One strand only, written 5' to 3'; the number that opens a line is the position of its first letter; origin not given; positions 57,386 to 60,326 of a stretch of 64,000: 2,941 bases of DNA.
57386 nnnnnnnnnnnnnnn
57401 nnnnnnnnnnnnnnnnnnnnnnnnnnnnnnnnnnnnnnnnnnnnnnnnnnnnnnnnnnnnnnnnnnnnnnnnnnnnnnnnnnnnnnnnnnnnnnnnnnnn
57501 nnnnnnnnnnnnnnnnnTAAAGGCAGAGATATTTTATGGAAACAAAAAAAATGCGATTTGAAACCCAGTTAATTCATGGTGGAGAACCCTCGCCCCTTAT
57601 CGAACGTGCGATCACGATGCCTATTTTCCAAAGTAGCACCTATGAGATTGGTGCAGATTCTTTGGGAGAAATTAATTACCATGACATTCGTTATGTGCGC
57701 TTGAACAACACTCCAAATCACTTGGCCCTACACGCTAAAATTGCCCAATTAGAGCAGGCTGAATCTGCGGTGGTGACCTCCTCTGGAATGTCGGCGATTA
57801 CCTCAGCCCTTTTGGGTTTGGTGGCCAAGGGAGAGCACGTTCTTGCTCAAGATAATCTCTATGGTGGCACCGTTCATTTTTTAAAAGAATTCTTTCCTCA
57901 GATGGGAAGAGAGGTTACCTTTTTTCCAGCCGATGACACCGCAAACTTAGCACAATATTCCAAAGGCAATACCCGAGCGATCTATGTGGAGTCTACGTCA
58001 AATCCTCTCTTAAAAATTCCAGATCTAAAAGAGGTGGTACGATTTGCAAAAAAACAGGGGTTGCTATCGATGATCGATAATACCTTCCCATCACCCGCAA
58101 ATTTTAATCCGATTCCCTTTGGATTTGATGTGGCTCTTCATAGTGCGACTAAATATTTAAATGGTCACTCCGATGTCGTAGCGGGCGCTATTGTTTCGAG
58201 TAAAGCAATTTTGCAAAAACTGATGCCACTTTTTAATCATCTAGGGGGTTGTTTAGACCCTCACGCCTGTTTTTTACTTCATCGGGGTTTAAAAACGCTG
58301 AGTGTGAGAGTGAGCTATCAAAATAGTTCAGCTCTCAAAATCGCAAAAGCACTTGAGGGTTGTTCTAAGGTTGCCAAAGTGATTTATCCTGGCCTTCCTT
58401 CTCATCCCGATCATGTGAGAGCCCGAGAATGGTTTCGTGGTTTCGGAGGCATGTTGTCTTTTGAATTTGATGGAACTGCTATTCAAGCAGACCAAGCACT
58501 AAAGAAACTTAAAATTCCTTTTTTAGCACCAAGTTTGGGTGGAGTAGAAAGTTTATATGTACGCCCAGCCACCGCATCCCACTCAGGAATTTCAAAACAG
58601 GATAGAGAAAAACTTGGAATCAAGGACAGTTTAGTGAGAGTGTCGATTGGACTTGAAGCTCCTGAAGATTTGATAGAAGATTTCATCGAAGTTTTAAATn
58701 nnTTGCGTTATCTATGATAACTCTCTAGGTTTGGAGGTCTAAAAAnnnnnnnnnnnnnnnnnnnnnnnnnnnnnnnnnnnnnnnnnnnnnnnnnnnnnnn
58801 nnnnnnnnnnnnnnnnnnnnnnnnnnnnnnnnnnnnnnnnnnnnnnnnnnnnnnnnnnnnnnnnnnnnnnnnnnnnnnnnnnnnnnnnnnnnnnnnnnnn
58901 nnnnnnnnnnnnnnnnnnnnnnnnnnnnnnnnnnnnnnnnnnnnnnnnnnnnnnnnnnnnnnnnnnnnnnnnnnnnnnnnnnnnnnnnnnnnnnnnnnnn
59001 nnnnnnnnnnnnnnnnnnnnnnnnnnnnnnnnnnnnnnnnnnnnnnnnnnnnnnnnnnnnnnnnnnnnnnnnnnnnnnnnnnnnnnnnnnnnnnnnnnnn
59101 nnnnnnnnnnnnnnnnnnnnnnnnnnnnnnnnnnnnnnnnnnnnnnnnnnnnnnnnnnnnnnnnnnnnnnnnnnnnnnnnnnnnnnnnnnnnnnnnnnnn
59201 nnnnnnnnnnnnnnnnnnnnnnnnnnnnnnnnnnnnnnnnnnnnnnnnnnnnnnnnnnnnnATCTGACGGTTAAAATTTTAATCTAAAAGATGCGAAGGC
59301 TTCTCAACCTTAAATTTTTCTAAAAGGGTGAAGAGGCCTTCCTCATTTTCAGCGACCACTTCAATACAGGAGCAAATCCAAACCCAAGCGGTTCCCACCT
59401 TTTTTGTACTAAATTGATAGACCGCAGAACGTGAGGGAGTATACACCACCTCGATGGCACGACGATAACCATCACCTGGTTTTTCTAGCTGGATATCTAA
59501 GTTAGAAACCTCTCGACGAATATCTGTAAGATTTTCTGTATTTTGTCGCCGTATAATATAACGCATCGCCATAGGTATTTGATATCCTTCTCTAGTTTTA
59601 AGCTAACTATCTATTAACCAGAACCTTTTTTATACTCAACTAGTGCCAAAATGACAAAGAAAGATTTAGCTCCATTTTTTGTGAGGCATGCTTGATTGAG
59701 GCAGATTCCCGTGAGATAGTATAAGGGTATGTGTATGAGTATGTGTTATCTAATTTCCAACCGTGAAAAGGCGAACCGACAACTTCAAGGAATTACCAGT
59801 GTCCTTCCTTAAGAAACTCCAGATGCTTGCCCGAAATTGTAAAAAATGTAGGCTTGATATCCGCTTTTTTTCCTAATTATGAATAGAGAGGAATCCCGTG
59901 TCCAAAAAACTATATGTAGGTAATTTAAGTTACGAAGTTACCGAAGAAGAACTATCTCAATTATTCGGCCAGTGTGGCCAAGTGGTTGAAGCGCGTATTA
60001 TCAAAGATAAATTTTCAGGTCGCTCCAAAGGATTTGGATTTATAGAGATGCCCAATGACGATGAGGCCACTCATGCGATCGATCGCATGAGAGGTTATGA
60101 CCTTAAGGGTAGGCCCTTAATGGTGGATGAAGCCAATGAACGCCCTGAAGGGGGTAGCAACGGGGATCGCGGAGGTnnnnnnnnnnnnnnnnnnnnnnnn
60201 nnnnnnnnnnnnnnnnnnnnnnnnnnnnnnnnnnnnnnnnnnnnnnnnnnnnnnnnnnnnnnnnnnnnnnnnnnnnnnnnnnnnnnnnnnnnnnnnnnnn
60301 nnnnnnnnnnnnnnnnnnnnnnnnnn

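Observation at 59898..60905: Bacterial RRM protein with an FUS/hnRNP-like RGG-YGG low-complexity tail of about 250 aa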

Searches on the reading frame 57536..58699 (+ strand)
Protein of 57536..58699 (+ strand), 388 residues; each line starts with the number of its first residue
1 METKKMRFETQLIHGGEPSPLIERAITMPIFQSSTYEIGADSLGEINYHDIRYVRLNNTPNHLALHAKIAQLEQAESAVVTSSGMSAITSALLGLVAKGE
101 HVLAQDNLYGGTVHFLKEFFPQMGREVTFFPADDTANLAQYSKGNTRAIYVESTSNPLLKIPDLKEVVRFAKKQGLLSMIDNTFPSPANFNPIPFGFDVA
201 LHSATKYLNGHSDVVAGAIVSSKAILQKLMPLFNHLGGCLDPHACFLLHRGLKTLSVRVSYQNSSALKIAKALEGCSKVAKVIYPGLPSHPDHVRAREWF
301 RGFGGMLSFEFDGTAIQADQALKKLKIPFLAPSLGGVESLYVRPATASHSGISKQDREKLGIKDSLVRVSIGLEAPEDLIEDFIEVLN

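Call 26: search_protein_families(library=pfam, proteins=[window:57536-58699:+])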
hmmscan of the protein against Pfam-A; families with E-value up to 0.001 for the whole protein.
window:57536-58699:+ (388 aa): 2 families
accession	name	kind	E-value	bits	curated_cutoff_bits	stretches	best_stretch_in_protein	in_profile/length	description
PF01053.26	Cys_Met_Meta_PP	-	2e-121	405.6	27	1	9-385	1-378/381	Cys/Met metabolism PLP-dependent enzyme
PF00155.27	Aminotran_1_2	-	3.3e-05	23.7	19.7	1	60-183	42-187/361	Aminotransferase class I and II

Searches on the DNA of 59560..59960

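Call 34: search_rna_families(source=window, start=59560, end=59960, threshold=evalue, max_evalue=5)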
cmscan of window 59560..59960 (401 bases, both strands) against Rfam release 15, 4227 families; matches with E-value up to 5: 1.
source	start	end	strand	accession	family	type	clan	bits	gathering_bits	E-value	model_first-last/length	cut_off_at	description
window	59857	59896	+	RF02060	STnc410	Gene; sRNA;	-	13.4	50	1.7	1-158/158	no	Enterobacterial sRNA STnc410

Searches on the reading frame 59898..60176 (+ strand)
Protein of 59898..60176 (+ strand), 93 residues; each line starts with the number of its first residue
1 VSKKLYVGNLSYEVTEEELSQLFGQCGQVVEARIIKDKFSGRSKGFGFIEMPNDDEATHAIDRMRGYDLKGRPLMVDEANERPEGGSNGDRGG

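Call 12: find_related_loci(query=A1, collection=genome_contigs, flank=4000)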
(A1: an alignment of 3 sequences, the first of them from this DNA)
Query A1 (93 aa) in genome_contigs; peptide patterns used: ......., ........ (x = any residue, [..] = any of these).
600 stretches matched a pattern (row limit reached: there are more); 584 encode a relative of the query (tblastn E <= 1e-3); the best 80 are kept; 80 distinct loci.
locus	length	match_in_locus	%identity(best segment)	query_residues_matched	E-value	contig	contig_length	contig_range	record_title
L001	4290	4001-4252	87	1-84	3e-48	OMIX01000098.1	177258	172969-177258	Deltaproteobacteria bacterium isolate AM_0619 genome assembly, contig: AM_0619_98, whole genome shotgun sequence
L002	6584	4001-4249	82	1-83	7e-45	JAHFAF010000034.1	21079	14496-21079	MAG: Bdellovibrionaceae bacterium isolate nzgw169 NODE_1497_length_21080_cov_3.462951, whole genome shotgun sequence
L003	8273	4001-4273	66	1-91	1e-40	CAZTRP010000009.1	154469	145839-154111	MAG TPA_asm: uncultured Pseudobdellovibrionaceae bacterium isolate SRP296810_co1_59 genome assembly, contig: NODE_92_len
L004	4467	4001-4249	72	1-83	2e-38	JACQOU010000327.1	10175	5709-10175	MAG: Deltaproteobacteria bacterium isolate NC_groundwater_1289_Ag_S-0.2um_48_23 S_p2_S4_coassembly_k141_2961899, whole g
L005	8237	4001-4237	68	1-79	2e-32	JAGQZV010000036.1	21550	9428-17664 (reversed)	MAG: Bdellovibrionales bacterium isolate HKST-UBA01 NODE_37_length_21550_cov_3.399106, whole genome shotgun sequence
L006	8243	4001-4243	68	1-81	7e-32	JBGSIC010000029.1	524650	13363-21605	MAG: Bdellovibrionota bacterium isolate JTS-AC12 k141_2079404, whole genome shotgun sequence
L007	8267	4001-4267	59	1-92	4e-29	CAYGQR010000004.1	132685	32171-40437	MAG TPA_asm: uncultured Oligoflexia bacterium isolate ERP117304_co3_153 genome assembly, contig: NODE_159_length_132685_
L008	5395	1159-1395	62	1-79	3e-29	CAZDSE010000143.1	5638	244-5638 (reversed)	MAG TPA_asm: uncultured bacterium isolate binchicken_co125_1166 genome assembly, contig: NODE_28530_length_5638_cov_2.93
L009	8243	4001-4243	58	1-83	8e-29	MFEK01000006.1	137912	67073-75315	MAG: Candidatus Doudnabacteria bacterium RIFCSPHIGHO2_01_FULL_46_14 rifcsphigho2_01_scaffold_253, whole genome shotgun s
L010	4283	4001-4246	63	1-82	1e-28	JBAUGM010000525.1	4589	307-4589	MAG: Tepidisphaeraceae bacterium isolate MFD04987_ilm_asm_bin10 k127_182678, whole genome shotgun sequence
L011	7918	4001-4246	56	5-86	5e-28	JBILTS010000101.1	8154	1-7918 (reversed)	MAG: Bacteroidia bacterium isolate ME2018-07-17_3300044591_group8_bin87 Rohwer_bin1023_scaffold_7911_c1, whole genome sh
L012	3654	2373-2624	55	1-84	9e-28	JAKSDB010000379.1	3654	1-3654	MAG: Chlorobiales bacterium isolate MAG.374 k141_6286955, whole genome shotgun sequence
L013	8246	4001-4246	56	5-86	9e-28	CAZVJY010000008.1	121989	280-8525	MAG TPA_asm: uncultured Flavobacteriaceae bacterium isolate SRP318679_co1_16 genome assembly, contig: NODE_168_length_12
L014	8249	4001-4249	59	2-84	9e-28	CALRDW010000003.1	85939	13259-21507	MAG: Candidatus Magasanikbacteria bacterium isolate Mag-100m-18 genome assembly, contig: Mag-100m-c26, whole genome shot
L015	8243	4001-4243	55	3-85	2e-27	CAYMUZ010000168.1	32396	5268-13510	MAG TPA_asm: uncultured bacterium isolate binchicken_co203_628 genome assembly, contig: k141_4171875, whole genome shotg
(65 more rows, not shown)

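Call 23: find_related_loci(query=A1, collection=metagenome_contigs, flank=3000)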
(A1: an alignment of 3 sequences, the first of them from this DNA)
Query A1 (93 aa) in metagenome_contigs; peptide patterns used: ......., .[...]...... (x = any residue, [..] = any of these).
600 stretches matched a pattern (row limit reached: there are more); 580 encode a relative of the query (tblastn E <= 1e-3); the best 80 are kept; 80 distinct loci.
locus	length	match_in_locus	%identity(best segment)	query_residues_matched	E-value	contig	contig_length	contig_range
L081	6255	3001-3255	91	1-85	2e-49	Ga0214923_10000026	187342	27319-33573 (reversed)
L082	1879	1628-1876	78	1-83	8e-44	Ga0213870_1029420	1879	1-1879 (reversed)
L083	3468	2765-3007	79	1-81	2e-42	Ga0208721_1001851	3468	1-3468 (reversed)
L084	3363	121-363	64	1-83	3e-31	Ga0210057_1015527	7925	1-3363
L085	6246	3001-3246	61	1-82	6e-30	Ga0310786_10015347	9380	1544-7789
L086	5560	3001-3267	57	1-89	1e-29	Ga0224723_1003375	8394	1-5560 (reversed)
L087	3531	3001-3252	63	1-84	2e-29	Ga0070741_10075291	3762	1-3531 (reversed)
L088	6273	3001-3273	54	1-93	5e-29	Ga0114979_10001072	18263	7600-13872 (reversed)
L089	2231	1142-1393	60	1-84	6e-29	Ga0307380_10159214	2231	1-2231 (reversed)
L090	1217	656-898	58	1-83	2e-29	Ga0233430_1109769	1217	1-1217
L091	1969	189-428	58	5-84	1e-28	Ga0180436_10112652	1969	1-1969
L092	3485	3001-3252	61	1-84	2e-28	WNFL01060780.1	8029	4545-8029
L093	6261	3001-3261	57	1-84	3e-28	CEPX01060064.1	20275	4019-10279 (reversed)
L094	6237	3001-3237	62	1-79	2e-28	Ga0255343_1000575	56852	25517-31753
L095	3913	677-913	58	1-79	2e-28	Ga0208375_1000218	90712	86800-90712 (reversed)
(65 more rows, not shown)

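Call 45: find_homologous_proteins(query=A5, max_evalue=1e-10)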
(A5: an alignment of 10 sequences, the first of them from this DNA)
Query A5 (10 sequences) (84 aa, profile of the alignment): 8000 proteins with E <= 1e-10 among 8000 candidates; the best 120 are listed.
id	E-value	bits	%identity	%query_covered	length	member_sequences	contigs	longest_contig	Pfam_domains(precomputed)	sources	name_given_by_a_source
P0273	2.4e-49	183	82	98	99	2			PF00076.29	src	-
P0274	1.3e-48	181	83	98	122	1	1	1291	PF00076.29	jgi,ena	-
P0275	1.4e-48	180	83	99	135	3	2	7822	PF00076.29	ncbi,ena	-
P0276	1.7e-48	180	86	100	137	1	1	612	PF00076.29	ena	-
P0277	1.8e-48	180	81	99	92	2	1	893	PF00076.29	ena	-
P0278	2.7e-48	180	80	99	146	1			PF00076.29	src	-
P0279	4.0e-48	179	78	99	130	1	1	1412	PF00076.29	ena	-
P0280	4.2e-48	179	87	100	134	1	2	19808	PF00076.29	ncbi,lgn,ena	-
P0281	4.6e-48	179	83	96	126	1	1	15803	PF00076.29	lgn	-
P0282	5.5e-48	179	83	96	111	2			PF00076.29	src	-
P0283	1.0e-47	178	78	98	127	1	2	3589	PF00076.29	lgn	-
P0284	1.9e-47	177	78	99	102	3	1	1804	PF00076.29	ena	-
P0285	2.3e-47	177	84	99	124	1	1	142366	PF00076.29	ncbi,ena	-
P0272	3.0e-47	176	100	100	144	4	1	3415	PF00076.29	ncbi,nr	ncbi:MAG: RNA-binding protein, partial [Deltaproteobacteria bacterium]|nr:RNA-binding protein [Delta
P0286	3.8e-47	176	81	99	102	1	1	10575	PF00076.29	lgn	-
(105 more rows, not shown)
